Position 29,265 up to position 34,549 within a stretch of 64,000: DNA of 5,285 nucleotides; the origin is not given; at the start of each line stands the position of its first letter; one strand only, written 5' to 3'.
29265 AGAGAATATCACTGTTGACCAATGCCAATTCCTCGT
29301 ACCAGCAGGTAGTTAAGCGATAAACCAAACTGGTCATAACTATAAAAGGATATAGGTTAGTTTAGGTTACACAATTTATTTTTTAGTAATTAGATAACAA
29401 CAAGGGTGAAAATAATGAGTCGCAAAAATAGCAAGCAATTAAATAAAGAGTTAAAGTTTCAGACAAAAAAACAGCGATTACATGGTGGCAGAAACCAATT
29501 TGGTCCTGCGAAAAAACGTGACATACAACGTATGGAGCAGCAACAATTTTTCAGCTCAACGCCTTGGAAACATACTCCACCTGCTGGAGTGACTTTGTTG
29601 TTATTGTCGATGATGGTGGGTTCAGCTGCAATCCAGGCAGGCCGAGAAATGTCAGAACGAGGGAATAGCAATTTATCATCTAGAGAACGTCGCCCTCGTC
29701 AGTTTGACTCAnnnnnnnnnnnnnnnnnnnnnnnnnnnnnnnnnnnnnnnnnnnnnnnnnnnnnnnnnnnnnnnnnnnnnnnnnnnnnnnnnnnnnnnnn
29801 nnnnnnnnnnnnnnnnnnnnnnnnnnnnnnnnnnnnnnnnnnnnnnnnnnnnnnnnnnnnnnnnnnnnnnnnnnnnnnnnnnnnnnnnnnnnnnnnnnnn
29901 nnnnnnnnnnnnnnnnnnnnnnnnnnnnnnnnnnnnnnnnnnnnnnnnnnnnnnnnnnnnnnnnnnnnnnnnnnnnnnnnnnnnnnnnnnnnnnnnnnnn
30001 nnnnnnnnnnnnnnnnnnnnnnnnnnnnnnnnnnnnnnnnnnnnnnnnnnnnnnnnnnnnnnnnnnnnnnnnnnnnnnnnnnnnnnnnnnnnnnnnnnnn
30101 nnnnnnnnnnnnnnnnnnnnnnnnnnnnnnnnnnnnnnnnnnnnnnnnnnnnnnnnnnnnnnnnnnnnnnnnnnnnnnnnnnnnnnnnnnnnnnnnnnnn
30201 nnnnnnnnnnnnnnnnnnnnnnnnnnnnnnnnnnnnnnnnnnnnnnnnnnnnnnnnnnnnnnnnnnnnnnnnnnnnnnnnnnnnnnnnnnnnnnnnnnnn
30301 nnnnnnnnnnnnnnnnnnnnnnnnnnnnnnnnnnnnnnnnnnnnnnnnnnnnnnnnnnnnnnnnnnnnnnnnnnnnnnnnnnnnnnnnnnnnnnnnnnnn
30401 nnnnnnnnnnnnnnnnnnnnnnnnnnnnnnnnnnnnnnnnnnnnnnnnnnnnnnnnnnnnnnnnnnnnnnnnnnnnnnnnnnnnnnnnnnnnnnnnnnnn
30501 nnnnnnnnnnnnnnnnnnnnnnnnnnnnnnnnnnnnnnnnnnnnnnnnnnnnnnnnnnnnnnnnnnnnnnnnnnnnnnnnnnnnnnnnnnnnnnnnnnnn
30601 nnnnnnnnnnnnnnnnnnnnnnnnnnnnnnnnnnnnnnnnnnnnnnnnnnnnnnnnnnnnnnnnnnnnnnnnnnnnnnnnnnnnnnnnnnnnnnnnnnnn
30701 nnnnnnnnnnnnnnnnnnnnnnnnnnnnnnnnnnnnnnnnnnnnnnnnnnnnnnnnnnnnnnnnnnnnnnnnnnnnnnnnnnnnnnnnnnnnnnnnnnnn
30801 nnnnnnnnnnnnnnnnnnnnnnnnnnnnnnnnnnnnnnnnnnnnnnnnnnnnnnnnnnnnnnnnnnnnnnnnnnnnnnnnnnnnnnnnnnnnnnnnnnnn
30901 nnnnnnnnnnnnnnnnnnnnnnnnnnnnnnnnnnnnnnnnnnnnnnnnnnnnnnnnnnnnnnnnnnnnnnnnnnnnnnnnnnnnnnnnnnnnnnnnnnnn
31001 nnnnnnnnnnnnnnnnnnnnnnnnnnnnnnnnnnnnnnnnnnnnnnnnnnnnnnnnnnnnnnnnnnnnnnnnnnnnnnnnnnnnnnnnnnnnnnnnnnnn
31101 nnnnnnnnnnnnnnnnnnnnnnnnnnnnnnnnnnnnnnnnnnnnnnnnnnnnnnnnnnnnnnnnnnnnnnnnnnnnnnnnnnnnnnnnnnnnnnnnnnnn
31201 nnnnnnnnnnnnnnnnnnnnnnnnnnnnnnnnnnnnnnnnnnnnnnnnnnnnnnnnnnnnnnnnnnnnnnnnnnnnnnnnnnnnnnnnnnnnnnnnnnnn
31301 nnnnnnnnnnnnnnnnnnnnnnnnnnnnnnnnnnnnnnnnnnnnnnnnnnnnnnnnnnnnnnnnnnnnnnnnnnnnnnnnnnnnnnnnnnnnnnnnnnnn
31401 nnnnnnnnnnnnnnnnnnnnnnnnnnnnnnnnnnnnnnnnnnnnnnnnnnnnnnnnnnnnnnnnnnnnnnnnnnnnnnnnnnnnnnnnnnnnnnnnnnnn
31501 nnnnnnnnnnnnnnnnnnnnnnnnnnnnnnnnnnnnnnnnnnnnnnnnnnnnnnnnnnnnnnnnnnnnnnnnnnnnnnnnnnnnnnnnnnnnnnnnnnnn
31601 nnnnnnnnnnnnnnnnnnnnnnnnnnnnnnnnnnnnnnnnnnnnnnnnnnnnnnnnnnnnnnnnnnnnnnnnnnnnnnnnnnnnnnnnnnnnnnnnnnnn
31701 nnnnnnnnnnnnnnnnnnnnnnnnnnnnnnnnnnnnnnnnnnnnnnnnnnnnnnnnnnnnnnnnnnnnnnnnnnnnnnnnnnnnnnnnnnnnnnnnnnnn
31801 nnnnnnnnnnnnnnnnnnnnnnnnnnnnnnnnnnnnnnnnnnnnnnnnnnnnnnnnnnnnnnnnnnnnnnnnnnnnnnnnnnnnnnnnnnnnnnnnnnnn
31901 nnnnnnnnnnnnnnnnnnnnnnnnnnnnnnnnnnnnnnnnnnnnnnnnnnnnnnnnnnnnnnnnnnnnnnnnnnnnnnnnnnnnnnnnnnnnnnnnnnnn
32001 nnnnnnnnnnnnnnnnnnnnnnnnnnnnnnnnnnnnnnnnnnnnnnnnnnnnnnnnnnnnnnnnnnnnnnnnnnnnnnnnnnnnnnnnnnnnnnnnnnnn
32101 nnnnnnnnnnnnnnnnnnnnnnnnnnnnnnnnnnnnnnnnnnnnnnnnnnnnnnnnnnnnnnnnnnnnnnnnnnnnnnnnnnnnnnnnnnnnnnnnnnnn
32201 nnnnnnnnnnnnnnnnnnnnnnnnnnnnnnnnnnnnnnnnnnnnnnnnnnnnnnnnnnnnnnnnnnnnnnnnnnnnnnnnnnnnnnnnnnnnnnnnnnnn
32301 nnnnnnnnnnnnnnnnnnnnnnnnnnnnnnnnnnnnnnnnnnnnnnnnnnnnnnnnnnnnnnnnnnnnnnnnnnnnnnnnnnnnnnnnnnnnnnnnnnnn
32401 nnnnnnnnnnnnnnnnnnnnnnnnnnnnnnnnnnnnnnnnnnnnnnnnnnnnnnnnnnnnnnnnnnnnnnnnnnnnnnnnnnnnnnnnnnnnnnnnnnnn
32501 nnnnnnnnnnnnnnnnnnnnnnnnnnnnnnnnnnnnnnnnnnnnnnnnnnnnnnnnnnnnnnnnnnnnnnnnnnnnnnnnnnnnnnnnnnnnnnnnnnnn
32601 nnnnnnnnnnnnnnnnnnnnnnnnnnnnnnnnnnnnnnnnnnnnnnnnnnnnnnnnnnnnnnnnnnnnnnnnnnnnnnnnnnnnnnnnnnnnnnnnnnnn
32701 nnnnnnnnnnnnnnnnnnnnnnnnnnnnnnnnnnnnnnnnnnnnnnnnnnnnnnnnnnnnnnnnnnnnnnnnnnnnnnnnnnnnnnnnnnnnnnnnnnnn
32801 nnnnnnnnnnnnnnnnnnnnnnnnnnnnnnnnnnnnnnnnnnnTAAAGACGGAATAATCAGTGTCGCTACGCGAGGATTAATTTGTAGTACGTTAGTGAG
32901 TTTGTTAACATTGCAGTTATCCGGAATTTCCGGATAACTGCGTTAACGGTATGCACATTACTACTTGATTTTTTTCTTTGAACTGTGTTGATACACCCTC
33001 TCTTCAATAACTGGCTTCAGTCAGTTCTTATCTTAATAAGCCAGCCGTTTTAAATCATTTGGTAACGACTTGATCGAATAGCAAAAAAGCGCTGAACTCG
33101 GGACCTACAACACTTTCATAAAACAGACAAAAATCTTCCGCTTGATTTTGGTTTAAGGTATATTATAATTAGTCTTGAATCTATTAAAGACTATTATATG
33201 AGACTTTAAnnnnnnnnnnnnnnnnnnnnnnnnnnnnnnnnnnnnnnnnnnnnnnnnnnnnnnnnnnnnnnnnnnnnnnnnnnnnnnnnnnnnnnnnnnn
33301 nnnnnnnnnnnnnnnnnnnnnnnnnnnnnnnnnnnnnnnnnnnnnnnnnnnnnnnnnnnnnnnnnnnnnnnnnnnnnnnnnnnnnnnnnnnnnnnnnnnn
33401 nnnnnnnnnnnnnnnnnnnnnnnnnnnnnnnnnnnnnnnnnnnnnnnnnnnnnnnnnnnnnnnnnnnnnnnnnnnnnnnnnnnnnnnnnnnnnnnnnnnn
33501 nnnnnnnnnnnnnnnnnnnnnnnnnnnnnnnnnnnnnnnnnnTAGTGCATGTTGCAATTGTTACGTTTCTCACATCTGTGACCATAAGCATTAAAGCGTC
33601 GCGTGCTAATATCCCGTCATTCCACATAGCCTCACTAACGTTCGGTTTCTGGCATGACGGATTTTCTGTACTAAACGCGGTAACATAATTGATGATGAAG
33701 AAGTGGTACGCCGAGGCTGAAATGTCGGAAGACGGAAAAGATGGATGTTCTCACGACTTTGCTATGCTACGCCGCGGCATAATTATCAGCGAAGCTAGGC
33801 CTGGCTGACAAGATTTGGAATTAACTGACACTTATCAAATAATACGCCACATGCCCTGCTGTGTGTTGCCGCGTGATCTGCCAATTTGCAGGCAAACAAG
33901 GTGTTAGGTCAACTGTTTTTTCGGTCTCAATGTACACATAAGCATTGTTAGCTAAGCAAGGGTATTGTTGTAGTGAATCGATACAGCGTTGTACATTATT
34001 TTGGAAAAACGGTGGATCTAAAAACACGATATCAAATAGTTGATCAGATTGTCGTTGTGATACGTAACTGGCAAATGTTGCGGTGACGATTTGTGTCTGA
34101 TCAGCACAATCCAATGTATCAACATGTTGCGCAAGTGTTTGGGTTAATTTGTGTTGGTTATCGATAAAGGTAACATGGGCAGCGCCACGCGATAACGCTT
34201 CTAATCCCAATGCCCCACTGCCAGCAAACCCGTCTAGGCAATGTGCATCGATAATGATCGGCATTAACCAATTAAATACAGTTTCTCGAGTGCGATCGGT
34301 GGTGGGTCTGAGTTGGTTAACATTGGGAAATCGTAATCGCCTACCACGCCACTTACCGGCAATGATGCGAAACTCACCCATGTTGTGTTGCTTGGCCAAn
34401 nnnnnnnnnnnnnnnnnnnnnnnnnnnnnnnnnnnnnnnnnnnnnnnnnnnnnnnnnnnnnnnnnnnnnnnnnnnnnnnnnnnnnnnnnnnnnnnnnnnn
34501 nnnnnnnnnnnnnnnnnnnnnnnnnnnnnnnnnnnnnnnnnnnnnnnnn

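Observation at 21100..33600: Accessory-looking segment: OPT transporter, paralog A, split ATPase/IS66, paralog B, giant repeat protein, orphan HTH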

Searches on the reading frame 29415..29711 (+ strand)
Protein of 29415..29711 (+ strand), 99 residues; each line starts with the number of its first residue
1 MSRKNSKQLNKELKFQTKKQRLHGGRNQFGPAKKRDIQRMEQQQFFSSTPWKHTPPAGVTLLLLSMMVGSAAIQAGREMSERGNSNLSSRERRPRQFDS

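Call 103: search_protein_families(library=pfam, proteins=[window:29415-29711:+], max_evalue=1)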
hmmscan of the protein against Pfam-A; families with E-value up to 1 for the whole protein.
window:29415-29711:+ (99 aa): 1 family
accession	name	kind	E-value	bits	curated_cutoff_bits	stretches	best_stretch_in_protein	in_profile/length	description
PF14700.11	RPOL_N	-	0.042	13.7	30.1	1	7-84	148-228/334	DNA-directed RNA polymerase N-terminal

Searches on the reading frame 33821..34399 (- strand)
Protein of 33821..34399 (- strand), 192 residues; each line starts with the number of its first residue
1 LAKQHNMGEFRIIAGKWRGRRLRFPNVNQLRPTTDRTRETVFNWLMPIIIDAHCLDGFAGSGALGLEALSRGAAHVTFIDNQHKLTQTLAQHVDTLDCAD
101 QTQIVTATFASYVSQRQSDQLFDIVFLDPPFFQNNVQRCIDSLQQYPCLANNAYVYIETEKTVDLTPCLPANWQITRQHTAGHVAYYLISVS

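Call 16: search_protein_families(library=pfam, proteins=[window:33821-34399:-], max_evalue=0.001)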
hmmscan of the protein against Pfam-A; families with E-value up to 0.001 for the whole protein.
window:33821-34399:- (192 aa): 1 family
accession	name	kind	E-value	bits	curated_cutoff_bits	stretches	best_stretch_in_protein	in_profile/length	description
PF03602.21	Cons_hypoth95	-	3.1e-56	190.4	24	1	10-188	1-180/182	Conserved hypothetical protein 95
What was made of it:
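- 33821..34399 (-): rsmD, the right boundary. The conserved block ftsXEY | M16-M16-rsmD ends here, and the usual downstream gene coaD is missing. PF03602 E = 3e-56 (call 16).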
